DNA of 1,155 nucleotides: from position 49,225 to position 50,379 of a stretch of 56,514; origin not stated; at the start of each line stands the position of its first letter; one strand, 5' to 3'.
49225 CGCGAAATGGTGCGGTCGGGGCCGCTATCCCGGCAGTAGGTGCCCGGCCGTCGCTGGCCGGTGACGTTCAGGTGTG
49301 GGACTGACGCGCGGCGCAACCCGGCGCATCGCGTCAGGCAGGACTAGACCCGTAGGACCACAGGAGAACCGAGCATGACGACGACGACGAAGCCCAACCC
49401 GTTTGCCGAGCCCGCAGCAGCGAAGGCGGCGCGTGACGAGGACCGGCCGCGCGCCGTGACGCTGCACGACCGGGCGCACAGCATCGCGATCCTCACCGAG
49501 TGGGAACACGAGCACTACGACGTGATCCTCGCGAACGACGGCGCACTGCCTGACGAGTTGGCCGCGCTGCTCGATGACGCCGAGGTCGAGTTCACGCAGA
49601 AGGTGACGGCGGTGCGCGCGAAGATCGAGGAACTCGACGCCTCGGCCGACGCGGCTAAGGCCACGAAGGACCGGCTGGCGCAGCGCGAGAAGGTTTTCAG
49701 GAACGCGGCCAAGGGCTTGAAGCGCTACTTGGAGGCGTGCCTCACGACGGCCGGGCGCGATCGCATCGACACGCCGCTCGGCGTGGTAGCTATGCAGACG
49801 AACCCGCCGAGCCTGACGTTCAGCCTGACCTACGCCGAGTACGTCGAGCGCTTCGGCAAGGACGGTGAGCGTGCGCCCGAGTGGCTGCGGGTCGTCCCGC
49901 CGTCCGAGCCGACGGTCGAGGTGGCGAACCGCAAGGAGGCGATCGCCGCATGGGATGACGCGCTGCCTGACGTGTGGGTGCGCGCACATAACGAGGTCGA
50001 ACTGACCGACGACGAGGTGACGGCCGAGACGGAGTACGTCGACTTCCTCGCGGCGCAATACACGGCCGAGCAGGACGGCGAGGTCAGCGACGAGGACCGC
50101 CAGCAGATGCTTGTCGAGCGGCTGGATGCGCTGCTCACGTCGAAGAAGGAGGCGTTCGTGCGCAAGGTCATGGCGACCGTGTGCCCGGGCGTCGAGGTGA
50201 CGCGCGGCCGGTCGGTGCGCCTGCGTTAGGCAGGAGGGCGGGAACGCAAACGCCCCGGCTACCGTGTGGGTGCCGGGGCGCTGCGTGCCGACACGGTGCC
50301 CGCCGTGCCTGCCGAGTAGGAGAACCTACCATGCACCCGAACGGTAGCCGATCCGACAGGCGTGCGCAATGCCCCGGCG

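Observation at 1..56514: Genome-wide hyper-abundance of an asymmetric, strand-biased motif (G)CCTNACG(A/C)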

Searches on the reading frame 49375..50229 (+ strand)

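Call 13: search_protein_families(library=pfam, proteins=[window:49375-50229:+], max_evalue=0.001)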
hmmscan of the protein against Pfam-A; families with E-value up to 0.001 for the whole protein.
window:49375-50229:+ (284 aa): 1 family
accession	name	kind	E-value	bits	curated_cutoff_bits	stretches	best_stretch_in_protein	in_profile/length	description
PF05565.16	Sipho_Gp157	-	6.9e-19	68.9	28.6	1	52-149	17-114/162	Siphovirus Gp157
